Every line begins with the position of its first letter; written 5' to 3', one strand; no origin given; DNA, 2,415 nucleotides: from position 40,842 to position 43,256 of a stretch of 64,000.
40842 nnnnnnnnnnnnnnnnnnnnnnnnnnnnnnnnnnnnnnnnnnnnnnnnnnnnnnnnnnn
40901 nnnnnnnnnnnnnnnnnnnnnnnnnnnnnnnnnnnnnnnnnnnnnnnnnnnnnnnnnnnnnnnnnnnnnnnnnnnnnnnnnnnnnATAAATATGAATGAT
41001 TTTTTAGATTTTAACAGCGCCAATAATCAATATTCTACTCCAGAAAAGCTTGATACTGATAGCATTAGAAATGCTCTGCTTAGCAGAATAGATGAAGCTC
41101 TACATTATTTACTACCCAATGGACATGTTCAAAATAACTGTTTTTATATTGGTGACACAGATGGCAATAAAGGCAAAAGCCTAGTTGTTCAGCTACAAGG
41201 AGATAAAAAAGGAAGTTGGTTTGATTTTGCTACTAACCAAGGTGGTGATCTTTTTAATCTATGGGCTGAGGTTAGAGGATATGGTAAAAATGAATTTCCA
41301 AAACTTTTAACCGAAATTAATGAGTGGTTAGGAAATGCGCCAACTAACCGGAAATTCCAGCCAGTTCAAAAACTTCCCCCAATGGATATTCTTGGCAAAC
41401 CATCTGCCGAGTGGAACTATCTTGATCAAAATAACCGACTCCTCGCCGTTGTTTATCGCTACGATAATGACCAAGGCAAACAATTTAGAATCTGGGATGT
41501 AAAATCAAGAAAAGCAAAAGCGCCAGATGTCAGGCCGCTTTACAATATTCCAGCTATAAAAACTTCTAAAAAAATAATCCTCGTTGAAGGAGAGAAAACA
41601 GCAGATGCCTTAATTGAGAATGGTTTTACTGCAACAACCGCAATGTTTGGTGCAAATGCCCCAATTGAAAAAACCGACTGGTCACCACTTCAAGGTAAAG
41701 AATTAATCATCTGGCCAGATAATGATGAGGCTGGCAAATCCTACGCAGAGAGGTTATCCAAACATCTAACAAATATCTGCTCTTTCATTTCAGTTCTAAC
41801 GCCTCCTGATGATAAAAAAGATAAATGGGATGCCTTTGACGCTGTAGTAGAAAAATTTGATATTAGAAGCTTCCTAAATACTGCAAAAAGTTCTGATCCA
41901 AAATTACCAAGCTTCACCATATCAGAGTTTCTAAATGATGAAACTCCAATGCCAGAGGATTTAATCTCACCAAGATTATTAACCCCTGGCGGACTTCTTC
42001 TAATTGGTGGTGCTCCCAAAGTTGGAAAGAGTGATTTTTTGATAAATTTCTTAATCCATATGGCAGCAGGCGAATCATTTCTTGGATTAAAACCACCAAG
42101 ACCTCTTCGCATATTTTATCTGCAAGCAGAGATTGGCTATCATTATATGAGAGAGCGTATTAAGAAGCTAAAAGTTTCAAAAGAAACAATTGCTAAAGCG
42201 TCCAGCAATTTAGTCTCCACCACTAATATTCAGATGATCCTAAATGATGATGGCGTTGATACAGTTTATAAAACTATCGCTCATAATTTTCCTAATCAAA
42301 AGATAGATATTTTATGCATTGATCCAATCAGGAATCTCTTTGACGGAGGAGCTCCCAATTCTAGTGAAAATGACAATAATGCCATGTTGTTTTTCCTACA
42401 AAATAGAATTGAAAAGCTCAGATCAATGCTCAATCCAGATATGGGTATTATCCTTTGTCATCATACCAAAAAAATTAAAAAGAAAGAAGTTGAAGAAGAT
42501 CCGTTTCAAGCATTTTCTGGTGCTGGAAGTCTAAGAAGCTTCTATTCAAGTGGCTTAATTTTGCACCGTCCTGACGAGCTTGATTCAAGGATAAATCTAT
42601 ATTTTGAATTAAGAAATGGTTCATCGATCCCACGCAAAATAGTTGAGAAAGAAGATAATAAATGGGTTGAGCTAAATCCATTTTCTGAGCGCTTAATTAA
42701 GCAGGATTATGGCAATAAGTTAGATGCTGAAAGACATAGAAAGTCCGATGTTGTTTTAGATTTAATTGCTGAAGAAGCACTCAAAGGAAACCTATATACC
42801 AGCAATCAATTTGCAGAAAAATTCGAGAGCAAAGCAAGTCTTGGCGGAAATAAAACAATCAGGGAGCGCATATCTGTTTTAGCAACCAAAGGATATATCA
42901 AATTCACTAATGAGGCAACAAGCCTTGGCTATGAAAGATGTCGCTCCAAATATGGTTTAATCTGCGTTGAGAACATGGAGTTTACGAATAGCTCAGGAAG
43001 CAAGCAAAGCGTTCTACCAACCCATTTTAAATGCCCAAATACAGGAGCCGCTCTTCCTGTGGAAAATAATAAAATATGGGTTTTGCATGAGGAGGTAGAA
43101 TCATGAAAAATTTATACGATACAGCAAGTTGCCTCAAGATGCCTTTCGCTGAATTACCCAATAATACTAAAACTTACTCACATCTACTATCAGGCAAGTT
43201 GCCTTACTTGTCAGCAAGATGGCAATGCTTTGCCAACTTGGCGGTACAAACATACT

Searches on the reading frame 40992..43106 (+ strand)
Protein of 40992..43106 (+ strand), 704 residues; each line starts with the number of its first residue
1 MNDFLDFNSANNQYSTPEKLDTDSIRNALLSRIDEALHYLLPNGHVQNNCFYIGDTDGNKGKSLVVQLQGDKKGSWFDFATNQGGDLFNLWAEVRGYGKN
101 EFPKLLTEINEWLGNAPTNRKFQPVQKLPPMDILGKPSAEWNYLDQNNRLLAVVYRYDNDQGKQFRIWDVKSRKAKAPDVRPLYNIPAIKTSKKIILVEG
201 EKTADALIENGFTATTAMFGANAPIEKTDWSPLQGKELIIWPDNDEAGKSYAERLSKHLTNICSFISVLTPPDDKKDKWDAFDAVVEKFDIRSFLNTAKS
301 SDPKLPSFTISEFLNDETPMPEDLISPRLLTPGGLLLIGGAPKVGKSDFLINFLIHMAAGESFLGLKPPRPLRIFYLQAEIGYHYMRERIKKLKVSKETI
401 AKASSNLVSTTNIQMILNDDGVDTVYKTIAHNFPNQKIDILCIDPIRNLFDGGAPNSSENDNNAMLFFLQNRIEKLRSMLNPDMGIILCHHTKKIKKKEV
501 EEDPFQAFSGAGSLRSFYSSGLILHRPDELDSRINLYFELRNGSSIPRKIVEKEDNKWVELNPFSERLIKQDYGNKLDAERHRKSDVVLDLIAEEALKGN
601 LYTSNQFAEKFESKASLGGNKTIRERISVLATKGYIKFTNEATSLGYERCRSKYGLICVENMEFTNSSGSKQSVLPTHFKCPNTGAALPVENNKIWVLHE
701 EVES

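Call 86: search_protein_families(library=phrogs, proteins=[window:40992-43106:+], max_evalue=0.00001)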
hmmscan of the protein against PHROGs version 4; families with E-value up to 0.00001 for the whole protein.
window:40992-43106:+ (704 aa): 11 families
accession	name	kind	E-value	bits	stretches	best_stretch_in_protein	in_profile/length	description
phrog_13004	-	unknown function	3.3e-120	402.2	1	23-563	10-359/363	-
phrog_239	-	DNA, RNA and nucleotide metabolism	1.8e-64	220.1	1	41-702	45-751/801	DNA primase/helicase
phrog_6088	-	DNA, RNA and nucleotide metabolism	3.1e-27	96.4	1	100-301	122-301/772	DNA primase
phrog_3123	-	unknown function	9.5e-16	58.5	1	320-534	328-546/583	-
phrog_2597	-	DNA, RNA and nucleotide metabolism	3.9e-12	46.5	1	309-496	344-518/747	DNA primase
phrog_906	-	DNA, RNA and nucleotide metabolism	9.9e-12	45.4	1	302-499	498-676/872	DNA polymerase/primase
phrog_47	-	DNA, RNA and nucleotide metabolism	1.9e-11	44.3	1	164-277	197-317/947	DNA primase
phrog_1284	-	unknown function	1.1e-08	35.8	1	329-526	31-223/306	-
phrog_38526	-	unknown function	1.3e-08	36.1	1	580-640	21-81/102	-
phrog_25693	-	unknown function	2.1e-08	34.2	1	322-494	39-211/405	-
phrog_849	-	DNA, RNA and nucleotide metabolism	4e-07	30.3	1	181-263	226-312/435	DNA primase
